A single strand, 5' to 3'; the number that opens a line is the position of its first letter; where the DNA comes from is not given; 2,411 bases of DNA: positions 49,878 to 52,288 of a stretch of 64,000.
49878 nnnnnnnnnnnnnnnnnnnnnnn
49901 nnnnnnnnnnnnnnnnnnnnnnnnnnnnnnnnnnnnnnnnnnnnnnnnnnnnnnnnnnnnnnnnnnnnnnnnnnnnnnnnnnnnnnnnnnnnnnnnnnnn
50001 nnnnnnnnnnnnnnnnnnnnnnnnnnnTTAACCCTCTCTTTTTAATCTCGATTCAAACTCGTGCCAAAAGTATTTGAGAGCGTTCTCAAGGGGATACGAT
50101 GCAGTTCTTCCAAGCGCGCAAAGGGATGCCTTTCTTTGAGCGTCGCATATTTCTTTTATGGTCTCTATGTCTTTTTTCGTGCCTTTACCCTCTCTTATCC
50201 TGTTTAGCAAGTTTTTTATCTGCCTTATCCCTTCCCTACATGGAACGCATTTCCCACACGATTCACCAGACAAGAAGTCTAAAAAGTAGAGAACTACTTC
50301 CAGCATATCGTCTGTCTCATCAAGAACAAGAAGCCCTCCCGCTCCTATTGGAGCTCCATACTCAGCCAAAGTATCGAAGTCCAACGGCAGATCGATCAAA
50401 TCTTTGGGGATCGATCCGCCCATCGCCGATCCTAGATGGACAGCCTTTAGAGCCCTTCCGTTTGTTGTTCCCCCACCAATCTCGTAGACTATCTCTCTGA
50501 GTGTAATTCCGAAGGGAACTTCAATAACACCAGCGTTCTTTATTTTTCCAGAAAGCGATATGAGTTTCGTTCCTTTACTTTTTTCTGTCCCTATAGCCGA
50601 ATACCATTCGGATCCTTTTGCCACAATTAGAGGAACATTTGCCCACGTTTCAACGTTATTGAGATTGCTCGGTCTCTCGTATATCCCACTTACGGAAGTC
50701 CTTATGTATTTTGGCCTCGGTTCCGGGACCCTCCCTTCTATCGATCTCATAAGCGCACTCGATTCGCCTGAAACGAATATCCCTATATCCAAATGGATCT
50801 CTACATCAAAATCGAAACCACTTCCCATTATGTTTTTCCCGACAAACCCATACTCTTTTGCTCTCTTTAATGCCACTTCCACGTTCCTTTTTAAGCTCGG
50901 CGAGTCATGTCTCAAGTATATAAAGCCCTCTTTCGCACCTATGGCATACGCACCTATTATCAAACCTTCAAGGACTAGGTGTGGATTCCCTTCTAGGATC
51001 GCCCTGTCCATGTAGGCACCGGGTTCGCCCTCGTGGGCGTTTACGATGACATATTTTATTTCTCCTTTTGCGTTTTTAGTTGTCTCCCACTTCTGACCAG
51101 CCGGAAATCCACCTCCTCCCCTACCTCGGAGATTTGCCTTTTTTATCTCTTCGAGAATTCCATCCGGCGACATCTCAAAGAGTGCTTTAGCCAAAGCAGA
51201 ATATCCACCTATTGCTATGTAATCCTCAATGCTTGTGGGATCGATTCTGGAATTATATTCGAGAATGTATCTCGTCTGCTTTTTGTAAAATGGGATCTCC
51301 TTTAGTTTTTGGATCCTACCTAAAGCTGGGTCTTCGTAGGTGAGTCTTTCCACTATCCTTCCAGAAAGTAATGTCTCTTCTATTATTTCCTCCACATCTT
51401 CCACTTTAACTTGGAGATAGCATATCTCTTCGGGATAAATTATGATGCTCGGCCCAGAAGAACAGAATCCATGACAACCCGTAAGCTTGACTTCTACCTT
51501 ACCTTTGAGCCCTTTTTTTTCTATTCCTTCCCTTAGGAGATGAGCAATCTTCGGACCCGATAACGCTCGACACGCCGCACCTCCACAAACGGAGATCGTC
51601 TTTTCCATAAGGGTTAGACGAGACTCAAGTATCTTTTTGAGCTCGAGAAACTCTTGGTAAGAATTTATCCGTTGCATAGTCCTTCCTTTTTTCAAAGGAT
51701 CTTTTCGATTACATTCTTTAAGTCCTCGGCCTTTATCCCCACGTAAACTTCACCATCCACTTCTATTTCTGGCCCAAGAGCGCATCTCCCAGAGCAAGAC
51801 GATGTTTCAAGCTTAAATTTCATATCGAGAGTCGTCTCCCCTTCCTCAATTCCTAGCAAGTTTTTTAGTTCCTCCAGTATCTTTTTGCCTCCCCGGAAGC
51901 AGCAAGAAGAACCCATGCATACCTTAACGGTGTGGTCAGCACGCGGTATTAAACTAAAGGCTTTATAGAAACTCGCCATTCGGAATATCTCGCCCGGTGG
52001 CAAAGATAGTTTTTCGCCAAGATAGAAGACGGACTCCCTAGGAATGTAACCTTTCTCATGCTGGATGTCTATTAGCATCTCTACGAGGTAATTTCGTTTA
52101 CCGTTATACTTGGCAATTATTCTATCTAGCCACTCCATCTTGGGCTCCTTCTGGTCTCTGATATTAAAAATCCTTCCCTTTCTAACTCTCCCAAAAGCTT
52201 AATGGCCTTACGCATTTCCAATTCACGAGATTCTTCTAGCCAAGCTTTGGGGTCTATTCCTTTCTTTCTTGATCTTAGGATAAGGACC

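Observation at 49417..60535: Complete class II (tungsten, ATP-independent) benzoyl-CoA reductase-type locus, iclR-bamBCDEFGHI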

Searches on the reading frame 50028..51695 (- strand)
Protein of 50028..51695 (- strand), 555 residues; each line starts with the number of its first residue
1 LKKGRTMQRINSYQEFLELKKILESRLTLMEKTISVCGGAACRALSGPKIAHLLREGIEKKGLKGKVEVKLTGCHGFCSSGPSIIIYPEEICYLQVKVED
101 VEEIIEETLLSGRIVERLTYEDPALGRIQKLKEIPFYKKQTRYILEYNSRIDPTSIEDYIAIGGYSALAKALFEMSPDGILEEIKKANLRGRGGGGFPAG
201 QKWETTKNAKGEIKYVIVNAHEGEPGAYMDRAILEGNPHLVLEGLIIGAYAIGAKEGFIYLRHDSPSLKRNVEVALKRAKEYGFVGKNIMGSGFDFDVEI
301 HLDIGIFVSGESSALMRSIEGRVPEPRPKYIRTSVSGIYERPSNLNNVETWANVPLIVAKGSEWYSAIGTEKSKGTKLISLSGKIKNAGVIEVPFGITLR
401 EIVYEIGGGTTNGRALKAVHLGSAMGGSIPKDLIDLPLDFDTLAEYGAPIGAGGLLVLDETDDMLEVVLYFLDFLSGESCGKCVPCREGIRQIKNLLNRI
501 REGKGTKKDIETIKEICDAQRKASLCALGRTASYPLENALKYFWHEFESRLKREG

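Call 7: search_protein_families(library=ncbifam, proteins=[window:50028-51695:-], max_evalue=0.00001)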
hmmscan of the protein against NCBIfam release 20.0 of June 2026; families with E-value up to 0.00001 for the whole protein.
window:50028-51695:- (555 aa): 8 families
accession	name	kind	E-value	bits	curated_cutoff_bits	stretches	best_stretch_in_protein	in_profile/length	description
TIGR01959.1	nuoF_fam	equivalog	5.4e-129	430.2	558.65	1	152-550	10-409/410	NADH-quinone oxidoreductase subunit NuoF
NF008436.0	PRK11278.1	equivalog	1.7e-105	353.5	749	1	152-553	23-428/448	NADH-quinone oxidoreductase subunit NuoF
NF010120.0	PRK13596.1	equivalog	1.6e-96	323.5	389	1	168-553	31-419/433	NADH-quinone oxidoreductase subunit NuoF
NF041612.1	fdxn_Clost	equivalog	1.7e-14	54.2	150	1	50-119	32-101/102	2Fe-2S ferredoxin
TIGR01945.1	rnfC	subfamily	1.7e-10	40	245.95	1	169-267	113-209/435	RnfABCDGE type electron transport complex subunit C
NF041613.1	fdxn_Azotob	equivalog_domain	3.7e-10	40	195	1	42-118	24-101/107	2Fe-2S ferredoxin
TIGR04481.1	PR_assoc_PrdC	equivalog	5.1e-09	35.4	490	1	176-408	71-270/425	proline reductase-associated electron transfer protein PrdC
NF003454.1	PRK05035.1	equivalog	1.4e-08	33.7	345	1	174-279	120-222/556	electron transport complex subunit RsxC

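Call 8: search_protein_families(library=pfam, proteins=[window:50028-51695:-], max_evalue=0.0001)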
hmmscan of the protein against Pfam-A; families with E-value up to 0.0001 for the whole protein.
window:50028-51695:- (555 aa): 4 families
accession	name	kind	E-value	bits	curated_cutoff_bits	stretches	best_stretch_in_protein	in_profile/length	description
PF01512.22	Complex1_51K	-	1.2e-37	129.6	31.2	1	184-355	1-149/150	Nuo51 FMN-binding domain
PF10589.14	NADH_4Fe-4S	-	2.7e-29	101.3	23.5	1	467-549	2-84/85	NADH-ubiquinone oxidoreductase-F iron-sulfur binding region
PF10531.15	SLBB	-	2.2e-06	27.8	27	1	380-414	3-37/55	SLBB domain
PF01257.25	2Fe-2S_thioredx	-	3.9e-05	24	24.8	1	32-107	66-143/145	Thioredoxin-like [2Fe-2S] ferredoxin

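Call 83: search_solved_structures(query=window:50028-51695:-, max_evalue=1e-20, show_alignments=0)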
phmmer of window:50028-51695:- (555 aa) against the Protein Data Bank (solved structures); distinct sequences matched with E-value up to 1e-20: 61 (the best 60 are shown).
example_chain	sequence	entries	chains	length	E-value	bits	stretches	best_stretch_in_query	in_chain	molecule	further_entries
9mqx_B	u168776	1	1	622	1.6e-179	601.7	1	26-551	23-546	NADH:ubiquinone oxidoreductase, NADH-binding (51 kD) subunit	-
7t2r_B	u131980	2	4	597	1.8e-173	581.7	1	33-552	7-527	NiFe hydrogenase subunit B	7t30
7q4v_B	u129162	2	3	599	1.6e-158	532.4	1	33-552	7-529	Iron hydrogenase HydB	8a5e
8a6t_B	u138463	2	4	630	7.9e-157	526.8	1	9-552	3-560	Electron bifurcating hydrogenase subunit HydB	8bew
9n5u_B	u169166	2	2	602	7.8e-149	500.4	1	38-550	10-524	NfnB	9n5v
7p5h_B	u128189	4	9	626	9.1e-149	500.1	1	18-552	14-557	Fe-hydrogenase, subunit beta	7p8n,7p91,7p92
9bov_B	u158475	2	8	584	5.8e-139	467.8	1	39-551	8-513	NADH dehydrogenase (Quinone)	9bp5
8oh5_B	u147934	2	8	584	2.1e-138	465.9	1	40-552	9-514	NAD-reducing hydrogenase subunit HoxF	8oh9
7q4w_B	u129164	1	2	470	5.7e-132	444.7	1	156-552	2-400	Iron hydrogenase HydB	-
6vw7_B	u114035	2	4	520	2.9e-103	350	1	131-547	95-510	NAD-dependent formate dehydrogenase beta subunit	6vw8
9q8i_F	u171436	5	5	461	5.8e-97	329.2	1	152-553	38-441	NADH-quinone oxidoreductase subunit F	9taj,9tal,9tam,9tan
7p61_F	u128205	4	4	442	6.5e-97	329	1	152-553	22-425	NADH-quinone oxidoreductase subunit F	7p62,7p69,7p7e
7p64_F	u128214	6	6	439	6.5e-97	329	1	152-553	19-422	NADH-quinone oxidoreductase subunit F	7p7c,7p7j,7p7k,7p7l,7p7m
7awt_F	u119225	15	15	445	6.6e-97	329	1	152-553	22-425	NADH-quinone oxidoreductase subunit F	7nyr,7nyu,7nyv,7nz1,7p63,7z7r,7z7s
2fug_1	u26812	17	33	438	2.2e-95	324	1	155-548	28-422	NADH-quinone oxidoreductase chain 1 | NADH-QUINONE OXIDOREDUCTASE SUBUNIT 1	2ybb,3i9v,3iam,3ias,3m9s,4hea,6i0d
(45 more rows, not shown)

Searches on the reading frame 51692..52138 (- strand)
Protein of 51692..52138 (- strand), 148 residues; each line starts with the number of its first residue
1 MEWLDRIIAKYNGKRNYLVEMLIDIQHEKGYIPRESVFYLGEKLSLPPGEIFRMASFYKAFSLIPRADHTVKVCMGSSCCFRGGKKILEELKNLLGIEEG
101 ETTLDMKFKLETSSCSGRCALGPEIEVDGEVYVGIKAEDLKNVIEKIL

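Call 7: search_protein_families(library=ncbifam, proteins=[window:51692-52138:-], max_evalue=0.00001)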
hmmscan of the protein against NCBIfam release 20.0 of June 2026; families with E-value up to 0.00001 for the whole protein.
window:51692-52138:- (148 aa): 9 families
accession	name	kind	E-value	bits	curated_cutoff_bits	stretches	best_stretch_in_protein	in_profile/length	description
NF005747.0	PRK07571.1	equivalog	3.1e-32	111.6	224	1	3-145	24-166/173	bidirectional hydrogenase complex protein HoxE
NF005722.0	PRK07539.1-2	equivalog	1.7e-31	109.4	141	1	4-146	13-155/157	NADH-quinone oxidoreductase subunit NuoE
TIGR01958.1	nuoE_fam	subfamily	2.4e-29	102.4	142.4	1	4-146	2-146/148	NADH-quinone oxidoreductase subunit NuoE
NF004638.0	PRK05988.1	equivalog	7.7e-29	100.5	198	1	4-146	14-156/159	formate dehydrogenase subunit gamma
NF005721.0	PRK07539.1-1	equivalog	4.8e-24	85.1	308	1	5-146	35-176/292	NADH-quinone oxidoreductase subunit NuoE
NF005725.0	PRK07539.1-5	equivalog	9.4e-23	80.8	220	1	5-147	26-171/174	NADH-quinone oxidoreductase subunit NuoE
NF005723.0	PRK07539.1-3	equivalog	4.2e-19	69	226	1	4-129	10-137/158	NADH-quinone oxidoreductase subunit NuoE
NF005724.0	PRK07539.1-4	equivalog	6.1e-17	62.2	280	1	2-146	24-171/240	NADH-quinone oxidoreductase subunit NuoE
NF009040.0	PRK12373.1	equivalog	4.1e-11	43.2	514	1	3-146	22-168/400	NADH-quinone oxidoreductase subunit E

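Call 8: search_protein_families(library=pfam, proteins=[window:51692-52138:-], max_evalue=0.0001)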
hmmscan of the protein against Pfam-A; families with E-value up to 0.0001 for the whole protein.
window:51692-52138:- (148 aa): 1 family
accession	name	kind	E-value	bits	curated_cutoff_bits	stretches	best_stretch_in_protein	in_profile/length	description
PF01257.25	2Fe-2S_thioredx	-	2.3e-40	138.2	24.8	1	5-147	2-144/145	Thioredoxin-like [2Fe-2S] ferredoxin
